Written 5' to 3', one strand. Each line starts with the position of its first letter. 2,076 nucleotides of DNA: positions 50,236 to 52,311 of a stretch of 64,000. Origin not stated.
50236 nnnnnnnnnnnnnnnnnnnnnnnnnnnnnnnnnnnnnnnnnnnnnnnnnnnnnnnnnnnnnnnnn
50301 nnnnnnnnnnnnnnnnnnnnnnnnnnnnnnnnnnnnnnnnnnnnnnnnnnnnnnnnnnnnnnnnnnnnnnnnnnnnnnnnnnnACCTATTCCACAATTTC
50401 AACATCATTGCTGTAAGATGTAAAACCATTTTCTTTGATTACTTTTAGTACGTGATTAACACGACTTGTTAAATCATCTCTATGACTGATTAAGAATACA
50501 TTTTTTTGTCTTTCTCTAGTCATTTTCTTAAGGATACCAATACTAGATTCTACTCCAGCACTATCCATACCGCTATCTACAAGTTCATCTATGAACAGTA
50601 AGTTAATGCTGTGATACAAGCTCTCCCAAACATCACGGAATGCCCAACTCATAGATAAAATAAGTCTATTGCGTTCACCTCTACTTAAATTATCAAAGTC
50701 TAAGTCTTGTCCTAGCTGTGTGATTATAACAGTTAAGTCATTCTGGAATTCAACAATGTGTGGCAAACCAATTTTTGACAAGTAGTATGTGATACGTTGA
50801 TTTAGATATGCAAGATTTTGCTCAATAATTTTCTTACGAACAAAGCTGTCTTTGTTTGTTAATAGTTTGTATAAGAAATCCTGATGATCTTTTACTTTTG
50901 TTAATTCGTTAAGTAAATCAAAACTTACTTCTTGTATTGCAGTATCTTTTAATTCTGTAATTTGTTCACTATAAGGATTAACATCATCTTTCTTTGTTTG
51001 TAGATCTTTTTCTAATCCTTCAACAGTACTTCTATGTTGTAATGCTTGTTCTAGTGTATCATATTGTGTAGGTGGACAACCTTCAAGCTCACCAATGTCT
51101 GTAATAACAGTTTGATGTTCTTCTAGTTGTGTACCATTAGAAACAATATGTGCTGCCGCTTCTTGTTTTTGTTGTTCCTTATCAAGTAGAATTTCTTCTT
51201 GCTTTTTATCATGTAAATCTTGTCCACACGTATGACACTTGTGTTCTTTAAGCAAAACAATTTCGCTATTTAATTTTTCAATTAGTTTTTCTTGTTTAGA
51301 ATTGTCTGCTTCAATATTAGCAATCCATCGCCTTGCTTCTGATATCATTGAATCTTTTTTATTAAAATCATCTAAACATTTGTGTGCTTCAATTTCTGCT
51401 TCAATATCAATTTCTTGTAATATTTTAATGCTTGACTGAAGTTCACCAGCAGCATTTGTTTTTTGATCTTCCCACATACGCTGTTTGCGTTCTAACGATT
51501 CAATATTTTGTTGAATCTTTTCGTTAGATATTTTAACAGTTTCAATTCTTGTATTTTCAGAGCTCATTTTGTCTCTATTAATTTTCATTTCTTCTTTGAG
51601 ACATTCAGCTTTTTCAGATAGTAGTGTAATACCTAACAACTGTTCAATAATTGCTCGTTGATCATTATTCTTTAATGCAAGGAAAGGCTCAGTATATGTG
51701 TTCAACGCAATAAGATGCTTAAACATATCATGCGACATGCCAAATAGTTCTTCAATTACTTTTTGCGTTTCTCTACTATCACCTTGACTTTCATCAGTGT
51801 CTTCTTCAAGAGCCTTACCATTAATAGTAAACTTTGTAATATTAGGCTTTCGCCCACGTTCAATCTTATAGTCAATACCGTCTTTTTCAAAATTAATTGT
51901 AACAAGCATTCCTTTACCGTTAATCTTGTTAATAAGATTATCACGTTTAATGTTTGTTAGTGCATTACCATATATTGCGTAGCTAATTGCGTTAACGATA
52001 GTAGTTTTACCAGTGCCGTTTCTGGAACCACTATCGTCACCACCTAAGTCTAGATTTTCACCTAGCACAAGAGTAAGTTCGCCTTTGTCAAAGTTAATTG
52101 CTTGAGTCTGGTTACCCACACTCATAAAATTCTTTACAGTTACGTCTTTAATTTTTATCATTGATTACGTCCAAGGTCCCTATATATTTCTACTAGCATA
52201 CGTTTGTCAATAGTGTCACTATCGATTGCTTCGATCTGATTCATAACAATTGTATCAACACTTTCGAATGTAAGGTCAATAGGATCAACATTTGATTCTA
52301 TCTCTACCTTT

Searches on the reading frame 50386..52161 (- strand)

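Call 55: search_protein_families(library=pfam, proteins=[window:50386-52161:-], max_evalue=0.001)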
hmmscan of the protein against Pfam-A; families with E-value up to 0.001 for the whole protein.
window:50386-52161:- (591 aa): 2 families
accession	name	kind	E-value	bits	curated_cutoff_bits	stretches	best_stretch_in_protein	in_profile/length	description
PF13476.12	AAA_23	-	5.7e-15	56.9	27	1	7-224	2-197/201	AAA domain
PF02463.25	SMC_N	-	1.6e-06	28.1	40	1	4-579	2-217/220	RecF/RecN/SMC N terminal domain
